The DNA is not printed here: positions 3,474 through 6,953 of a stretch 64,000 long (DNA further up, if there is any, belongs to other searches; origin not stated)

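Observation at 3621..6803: Giant orphan protein with a cystathionine-gamma-synthase-like PLP domain embedded between two unknown ~300-400-aa regions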

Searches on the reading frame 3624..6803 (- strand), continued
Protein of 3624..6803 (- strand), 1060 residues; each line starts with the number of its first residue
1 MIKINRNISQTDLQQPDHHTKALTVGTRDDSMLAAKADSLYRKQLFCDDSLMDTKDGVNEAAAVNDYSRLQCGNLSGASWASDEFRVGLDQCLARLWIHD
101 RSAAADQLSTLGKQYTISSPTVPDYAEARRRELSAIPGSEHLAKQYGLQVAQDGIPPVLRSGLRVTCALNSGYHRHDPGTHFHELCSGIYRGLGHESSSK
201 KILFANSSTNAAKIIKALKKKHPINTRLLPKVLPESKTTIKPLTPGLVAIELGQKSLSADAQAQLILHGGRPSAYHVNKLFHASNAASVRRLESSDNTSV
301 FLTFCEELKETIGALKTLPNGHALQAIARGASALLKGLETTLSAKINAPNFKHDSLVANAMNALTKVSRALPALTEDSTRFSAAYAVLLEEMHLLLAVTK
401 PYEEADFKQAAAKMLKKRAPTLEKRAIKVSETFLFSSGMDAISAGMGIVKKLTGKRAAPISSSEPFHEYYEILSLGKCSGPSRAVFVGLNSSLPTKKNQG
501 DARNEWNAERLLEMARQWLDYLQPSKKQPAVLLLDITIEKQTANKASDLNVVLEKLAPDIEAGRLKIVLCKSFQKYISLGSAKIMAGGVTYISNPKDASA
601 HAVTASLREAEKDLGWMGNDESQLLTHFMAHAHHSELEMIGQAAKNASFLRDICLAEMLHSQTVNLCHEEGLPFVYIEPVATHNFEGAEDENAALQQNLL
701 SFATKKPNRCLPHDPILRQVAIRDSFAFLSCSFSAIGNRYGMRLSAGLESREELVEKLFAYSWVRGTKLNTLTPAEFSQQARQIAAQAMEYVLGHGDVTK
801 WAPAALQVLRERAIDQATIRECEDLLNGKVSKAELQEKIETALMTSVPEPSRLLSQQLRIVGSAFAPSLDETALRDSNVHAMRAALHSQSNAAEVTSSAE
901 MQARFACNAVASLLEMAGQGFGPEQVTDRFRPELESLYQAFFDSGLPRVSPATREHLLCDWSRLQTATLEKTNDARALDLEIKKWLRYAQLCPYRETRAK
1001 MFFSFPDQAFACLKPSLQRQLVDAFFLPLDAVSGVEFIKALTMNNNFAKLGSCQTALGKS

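Call 60: fold_search(model_id=the predicted structure, library=viral)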
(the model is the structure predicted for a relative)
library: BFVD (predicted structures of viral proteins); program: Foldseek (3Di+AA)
matches with E <= 10: 192; with E <= 0.001: 1
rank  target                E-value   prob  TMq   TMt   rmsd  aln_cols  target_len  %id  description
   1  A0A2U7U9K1            5.5e-04  1.00  0.18  0.37  10.1       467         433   14  Cystathionine gamma-lyase [Pandoravirus quercus]
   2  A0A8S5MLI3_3          1.3e-03  0.33  0.10  0.09  34.9      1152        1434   12  Crystallin beta/gamma motif-containing protein [Podoviridae sp. ctlpi2]
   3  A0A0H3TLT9            2.2e-03  1.00  0.20  0.41   7.5       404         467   10  (no name in the UniProt tables at hand)
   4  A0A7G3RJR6            4.0e-03  0.13  0.08  0.08  32.9      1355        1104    9  RNA-dependent RNA polymerase [Plasmopara viticola lesion associated Yue-like virus 2]
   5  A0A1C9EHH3            7.2e-03  1.00  0.17  0.45   8.0       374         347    9  Aminotransferase [Mycobacterium phage Tonenili]
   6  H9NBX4                2.0e-02  0.18  0.09  0.09  28.6       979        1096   11  (no name in the UniProt tables at hand)
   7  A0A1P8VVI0            6.6e-02  0.06  0.07  0.07  42.1      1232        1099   12  (no name in the UniProt tables at hand)
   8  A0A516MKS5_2          1.2e-01  0.05  0.08  0.08  35.4      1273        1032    9  (no name in the UniProt tables at hand)
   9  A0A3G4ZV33            2.1e-01  0.44  0.09  0.25  16.2       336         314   10  Uncharacterized protein [Barrevirus sp.]
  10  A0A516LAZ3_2          3.0e-01  0.03  0.08  0.07  30.7      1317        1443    8  (no name in the UniProt tables at hand)
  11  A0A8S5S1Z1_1          3.5e-01  0.03  0.07  0.08  35.7       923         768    9  Uncharacterized protein [Siphoviridae sp. ctCIv11]
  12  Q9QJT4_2              3.9e-01  0.08  0.08  0.08  25.5       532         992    9  RNA-directed RNA polymerase L [Snakehead rhabdovirus]
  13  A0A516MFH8            4.2e-01  0.03  0.07  0.07  43.7      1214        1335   10  (no name in the UniProt tables at hand)
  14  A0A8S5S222            4.4e-01  0.02  0.06  0.06  41.3      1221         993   10  Minor tail protein [Siphoviridae sp. ctCIv11]
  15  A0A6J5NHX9            4.6e-01  0.03  0.08  0.07  41.4      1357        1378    9  Uncharacterized protein [uncultured Caudovirales phage]
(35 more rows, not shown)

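Call 64: find_homologous_proteins(query=A2, max_evalue=0.00001)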
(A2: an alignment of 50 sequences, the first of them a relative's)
Query A2 (50 sequences) (1060 aa, profile of the alignment): 4 proteins with E <= 0.00001 among 8000 candidates.
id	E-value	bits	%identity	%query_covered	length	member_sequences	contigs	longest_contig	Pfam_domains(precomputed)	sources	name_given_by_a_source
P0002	0.0e+0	1072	50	96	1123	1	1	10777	-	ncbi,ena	-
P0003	0.0e+0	1040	49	96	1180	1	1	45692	-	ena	-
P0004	0.0e+0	1034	43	92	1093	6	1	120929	-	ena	-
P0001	8.7e-273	926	100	100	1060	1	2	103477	-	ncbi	-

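Call 87: search_protein_families(library=pfam, proteins=[P0111, P0113, P0116, P0118, P0119, P0120, P0121, P0126, P0127, P0136], max_evalue=1)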
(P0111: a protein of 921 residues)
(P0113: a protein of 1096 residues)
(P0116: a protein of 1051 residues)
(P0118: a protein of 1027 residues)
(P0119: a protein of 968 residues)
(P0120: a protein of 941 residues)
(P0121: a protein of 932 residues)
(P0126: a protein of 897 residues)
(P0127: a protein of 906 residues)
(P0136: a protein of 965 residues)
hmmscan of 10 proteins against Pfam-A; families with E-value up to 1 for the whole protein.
P0111 (921 aa): 0 families

P0113 (1096 aa): 0 families

P0116 (1051 aa): 0 families

P0118 (1027 aa): 1 family
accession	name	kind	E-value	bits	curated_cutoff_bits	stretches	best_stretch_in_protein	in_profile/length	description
PF03874.21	RNA_pol_Rpb4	-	0.83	10.4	25.6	1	130-224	8-81/116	RNA polymerase Rpb4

P0119 (968 aa): 0 families

P0120 (941 aa): 2 families
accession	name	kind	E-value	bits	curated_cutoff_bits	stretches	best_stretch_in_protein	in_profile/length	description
PF23793.1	LysC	-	0.31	11.4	27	0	334-357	29-52/69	Rz1-like lysis system protein LysC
PF03993.17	DUF349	-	0.47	11.3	23.9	0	11-46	13-48/75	Domain of Unknown Function (DUF349)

P0121 (932 aa): 0 families

P0126 (897 aa): 0 families

P0127 (906 aa): 0 families

P0136 (965 aa): 0 families

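Call 88: find_encoding_contigs(protein=P0057, flank=10000, max_places=2)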
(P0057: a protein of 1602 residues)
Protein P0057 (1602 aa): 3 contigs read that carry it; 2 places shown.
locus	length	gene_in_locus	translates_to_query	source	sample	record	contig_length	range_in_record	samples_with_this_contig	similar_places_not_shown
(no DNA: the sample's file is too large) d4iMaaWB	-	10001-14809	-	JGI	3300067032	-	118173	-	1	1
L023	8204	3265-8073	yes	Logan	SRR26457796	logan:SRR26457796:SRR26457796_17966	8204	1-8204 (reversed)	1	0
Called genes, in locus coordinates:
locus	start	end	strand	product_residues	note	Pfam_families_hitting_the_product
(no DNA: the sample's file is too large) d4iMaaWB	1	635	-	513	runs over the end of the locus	PF00083:Sugar_tr, PF07690:MFS_1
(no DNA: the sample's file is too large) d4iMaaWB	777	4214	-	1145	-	PF00704:Glyco_hydro_18, PF01522:Polysacc_deac_1, PF13506:Glyco_transf_21, PF00535:Glycos_transf_2, PF10111:Glyco_tranf_2_2 (weak), PF13641:Glyco_tranf_2_3, PF01644:Chitin_synth_1 (weak), PF13632:Glyco_trans_2_3, +1 more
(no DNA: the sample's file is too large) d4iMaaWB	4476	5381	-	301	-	PF13365:Trypsin_2, PF13180:PDZ_2, PF17820:PDZ_6 (weak)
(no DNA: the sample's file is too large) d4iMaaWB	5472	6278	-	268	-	PF08021:FAD_binding_9, PF04954:SIP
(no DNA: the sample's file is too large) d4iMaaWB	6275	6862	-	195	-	PF03551:PadR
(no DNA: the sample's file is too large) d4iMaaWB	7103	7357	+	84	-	-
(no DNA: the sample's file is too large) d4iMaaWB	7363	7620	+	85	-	-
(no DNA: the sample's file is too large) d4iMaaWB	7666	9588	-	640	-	PF05170:AsmA, PF05359:DUF748, PF27051:TamB_N (faint)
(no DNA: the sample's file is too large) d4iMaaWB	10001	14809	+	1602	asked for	-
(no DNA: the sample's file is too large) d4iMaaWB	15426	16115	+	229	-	PF01135:PCMT, PF00398:RrnaAD, PF13649:Methyltransf_25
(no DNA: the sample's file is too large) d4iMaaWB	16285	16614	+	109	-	PF00581:Rhodanese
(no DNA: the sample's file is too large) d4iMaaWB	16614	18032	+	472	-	PF02321:OEP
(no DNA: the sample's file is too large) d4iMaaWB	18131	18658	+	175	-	PF10691:DUF2497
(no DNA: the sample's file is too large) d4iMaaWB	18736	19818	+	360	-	PF04055:Radical_SAM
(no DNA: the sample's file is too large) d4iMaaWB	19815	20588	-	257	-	PF03372:Exo_endo_phos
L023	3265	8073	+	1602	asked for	-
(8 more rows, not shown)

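Call 89: find_encoding_contigs(protein=P0110, flank=10000, max_places=2)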
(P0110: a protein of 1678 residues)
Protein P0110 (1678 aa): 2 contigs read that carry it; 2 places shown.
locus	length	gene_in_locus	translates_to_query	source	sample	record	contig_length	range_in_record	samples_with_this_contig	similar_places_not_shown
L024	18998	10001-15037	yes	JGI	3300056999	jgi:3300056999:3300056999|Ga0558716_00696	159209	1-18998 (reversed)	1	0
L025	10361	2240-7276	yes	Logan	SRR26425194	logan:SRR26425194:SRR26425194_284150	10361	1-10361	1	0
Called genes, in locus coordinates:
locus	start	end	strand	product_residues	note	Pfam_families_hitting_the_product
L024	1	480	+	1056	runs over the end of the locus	PF04313:HSDR_N, PF00270:DEAD (faint), PF04851:ResIII, PF18766:SWI2_SNF2, PF22679:T1R_D3-like, PF11867:T1RH-like_C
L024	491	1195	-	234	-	-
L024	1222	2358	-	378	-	-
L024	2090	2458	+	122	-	-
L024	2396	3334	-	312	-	-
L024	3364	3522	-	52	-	PF00112:Peptidase_C1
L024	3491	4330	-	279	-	-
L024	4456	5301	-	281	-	PF00106:adh_short, PF08659:KR, PF13561:adh_short_C2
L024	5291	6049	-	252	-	PF00106:adh_short, PF08659:KR, PF23441:SDR, PF13561:adh_short_C2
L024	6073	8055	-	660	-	-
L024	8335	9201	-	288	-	PF14559:TPR_19 (weak)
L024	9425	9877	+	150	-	-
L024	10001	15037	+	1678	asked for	-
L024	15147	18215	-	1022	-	-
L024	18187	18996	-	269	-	?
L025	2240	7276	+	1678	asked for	-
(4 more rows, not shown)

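Call 90: find_encoding_contigs(protein=P0064, flank=10000, max_places=2)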
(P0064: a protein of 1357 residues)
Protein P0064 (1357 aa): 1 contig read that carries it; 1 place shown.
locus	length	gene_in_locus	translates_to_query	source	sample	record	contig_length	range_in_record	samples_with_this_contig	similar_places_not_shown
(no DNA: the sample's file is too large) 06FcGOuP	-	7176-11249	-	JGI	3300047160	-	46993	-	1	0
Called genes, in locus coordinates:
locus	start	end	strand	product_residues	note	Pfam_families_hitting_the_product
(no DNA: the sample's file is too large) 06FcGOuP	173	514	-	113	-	-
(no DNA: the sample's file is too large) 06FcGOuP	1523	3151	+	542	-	-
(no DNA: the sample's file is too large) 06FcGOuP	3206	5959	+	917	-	-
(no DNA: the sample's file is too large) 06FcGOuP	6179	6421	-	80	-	PF08388:GIIM (weak)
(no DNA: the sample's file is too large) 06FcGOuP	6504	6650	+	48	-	-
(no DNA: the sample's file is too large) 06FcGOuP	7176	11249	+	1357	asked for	-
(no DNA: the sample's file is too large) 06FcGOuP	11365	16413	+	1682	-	-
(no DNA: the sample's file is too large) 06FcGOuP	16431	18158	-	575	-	-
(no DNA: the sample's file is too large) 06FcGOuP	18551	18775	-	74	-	-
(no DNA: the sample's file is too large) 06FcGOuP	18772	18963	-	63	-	-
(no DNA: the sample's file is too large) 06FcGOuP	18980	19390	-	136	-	-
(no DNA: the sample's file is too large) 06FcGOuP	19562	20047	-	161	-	-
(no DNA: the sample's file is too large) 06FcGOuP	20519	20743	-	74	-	PF09851:SHOCT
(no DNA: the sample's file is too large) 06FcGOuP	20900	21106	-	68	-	-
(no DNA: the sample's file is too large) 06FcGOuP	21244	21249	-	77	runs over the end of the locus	-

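Call 92: search_dna_similar(query=P0004, collection=plasmids, mode=protein, max_evalue=0.001, max_rows=30)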
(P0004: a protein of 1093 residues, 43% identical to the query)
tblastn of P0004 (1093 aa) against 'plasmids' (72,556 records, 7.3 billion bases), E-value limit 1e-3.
Records with a match: 1; places in all: 1; records where one place covers at least 80% of the query: 0.
Best place of each record, by identity: <60% 1.
By first word of the organism name: Burkholderia 1.
By predicted mobility (MOB-suite, as given by PLSDB): non-mobilizable 1.
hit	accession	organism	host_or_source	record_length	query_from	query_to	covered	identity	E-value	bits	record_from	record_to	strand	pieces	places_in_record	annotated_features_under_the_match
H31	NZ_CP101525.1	Burkholderia arboris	mixed culture,soil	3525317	41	701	60%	34.2%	8e-76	283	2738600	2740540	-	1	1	none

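Call 94: get_annotated_region(hit=H31, flank=15000)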
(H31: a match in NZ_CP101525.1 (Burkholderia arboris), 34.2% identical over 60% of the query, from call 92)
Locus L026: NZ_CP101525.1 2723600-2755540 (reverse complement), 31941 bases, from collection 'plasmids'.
description: Burkholderia arboris strain MEC_B345 plasmid pla_1, complete sequence
organism: Burkholderia arboris (NCBI taxid 488730)
taxonomy: Bacteria; Pseudomonadota; Betaproteobacteria; Burkholderiales; Burkholderiaceae; Burkholderia; Burkholderia arboris
host: -; source: mixed culture,soil; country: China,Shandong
typing (MOB-suite, as given by PLSDB): non-mobilizable
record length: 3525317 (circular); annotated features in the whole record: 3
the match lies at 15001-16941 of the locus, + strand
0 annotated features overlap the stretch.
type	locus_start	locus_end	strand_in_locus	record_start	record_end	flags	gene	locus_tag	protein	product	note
